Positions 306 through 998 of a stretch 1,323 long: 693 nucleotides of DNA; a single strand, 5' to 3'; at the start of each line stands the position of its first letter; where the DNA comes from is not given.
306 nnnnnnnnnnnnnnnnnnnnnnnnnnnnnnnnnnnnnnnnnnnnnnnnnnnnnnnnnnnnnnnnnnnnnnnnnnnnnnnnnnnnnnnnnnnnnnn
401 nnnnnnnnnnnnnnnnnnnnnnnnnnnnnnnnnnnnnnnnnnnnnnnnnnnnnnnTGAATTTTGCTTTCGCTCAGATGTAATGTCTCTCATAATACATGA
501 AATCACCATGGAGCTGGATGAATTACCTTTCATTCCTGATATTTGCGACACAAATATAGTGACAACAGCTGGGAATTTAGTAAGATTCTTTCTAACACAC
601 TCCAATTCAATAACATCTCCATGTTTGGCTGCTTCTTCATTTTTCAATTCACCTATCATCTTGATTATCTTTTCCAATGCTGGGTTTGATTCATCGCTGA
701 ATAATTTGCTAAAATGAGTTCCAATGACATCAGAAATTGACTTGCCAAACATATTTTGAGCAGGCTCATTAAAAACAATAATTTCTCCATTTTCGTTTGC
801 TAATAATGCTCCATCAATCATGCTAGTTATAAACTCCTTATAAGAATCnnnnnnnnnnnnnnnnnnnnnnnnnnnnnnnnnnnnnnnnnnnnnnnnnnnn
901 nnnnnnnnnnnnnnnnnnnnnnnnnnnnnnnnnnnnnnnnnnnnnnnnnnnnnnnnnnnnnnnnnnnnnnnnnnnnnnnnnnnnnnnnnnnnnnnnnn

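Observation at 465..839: PAS sensor wired directly to a cyclase catalytic domain behind a membrane anchor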

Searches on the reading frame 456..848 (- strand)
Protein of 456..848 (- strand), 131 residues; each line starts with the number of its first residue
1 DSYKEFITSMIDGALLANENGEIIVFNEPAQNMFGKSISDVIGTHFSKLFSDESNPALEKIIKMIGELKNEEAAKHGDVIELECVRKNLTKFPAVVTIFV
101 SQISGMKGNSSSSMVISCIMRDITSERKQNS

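Call 50: list_cluster_members(proteins=[P0121, P0123, P0130, P0133, P0009, P0011, P0015, P0020])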
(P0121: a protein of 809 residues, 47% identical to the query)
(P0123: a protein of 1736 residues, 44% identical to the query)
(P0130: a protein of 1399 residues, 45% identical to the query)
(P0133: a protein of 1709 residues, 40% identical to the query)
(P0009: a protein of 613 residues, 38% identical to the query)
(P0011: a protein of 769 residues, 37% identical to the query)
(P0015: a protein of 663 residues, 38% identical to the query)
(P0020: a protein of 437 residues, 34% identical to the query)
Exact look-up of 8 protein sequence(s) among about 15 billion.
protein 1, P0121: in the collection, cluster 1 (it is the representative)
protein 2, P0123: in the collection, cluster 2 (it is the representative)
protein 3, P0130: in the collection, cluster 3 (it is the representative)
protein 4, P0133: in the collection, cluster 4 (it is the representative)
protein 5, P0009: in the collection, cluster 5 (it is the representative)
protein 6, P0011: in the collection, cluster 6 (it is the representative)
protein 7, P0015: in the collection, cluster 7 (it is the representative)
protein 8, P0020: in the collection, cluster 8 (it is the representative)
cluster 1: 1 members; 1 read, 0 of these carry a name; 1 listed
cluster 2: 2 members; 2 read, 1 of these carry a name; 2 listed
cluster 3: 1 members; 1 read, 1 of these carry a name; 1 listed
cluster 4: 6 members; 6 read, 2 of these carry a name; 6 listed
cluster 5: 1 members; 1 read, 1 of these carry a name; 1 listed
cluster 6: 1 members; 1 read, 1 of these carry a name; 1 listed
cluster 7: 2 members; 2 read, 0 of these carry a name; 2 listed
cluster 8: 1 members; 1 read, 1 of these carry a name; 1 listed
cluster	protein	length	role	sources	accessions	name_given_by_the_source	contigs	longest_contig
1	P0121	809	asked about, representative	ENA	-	-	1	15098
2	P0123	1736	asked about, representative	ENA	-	-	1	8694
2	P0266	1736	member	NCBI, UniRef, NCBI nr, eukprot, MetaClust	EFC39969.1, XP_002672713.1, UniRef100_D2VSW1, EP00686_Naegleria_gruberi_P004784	predicted protein [Naegleria gruberi] | Predicted protein n=1 Tax=Naegleria gruberi TaxID=5762 RepID=D2VSW1_NAEGR | uncharacterized protein NAEGRDRAFT_72081 [Naegleria gruberi]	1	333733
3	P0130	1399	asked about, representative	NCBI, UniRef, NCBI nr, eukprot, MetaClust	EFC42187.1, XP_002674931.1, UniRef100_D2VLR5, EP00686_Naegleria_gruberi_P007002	membrane bound adenylate/guanylate cyclase with PAS domain [Naegleria gruberi] | Membrane bound adenylate/guanylate cyclase with PAS domain n=1 Tax=Naegleria gruberi ... | XP_002674931.1 membrane bound adenylate/guanylate cyclase with PAS domain [Naegleria ...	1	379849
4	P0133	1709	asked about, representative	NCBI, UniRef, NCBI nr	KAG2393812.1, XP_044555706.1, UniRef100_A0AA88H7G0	hypothetical protein C9374_003576 [Naegleria lovaniensis] | Adenylate and Guanylate cyclase catalytic domain containing protein n=1 Tax=Naegleria ... | uncharacterized protein C9374_003576 [Naegleria lovaniensis]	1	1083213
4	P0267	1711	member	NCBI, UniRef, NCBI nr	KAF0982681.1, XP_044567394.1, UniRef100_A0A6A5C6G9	hypothetical protein FDP41_011611 [Naegleria fowleri] | Guanylate cyclase domain-containing protein n=1 Tax=Naegleria fowleri TaxID=5763 ... | uncharacterized protein FDP41_011611 [Naegleria fowleri]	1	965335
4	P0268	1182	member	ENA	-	-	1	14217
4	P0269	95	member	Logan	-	-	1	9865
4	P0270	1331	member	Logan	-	-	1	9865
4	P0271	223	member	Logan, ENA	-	-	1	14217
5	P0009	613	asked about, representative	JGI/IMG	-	PAS domain S-box-containing protein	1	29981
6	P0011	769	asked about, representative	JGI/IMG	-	guanylate cyclase 2F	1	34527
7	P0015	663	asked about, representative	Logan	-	-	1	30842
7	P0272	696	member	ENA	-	-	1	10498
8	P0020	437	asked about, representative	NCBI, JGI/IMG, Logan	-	PAS domain S-box-containing protein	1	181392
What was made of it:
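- On Naegleria membrane-bound PAS cyclases: The NCBI name of paralogue XP_002674931 is given in call 50.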
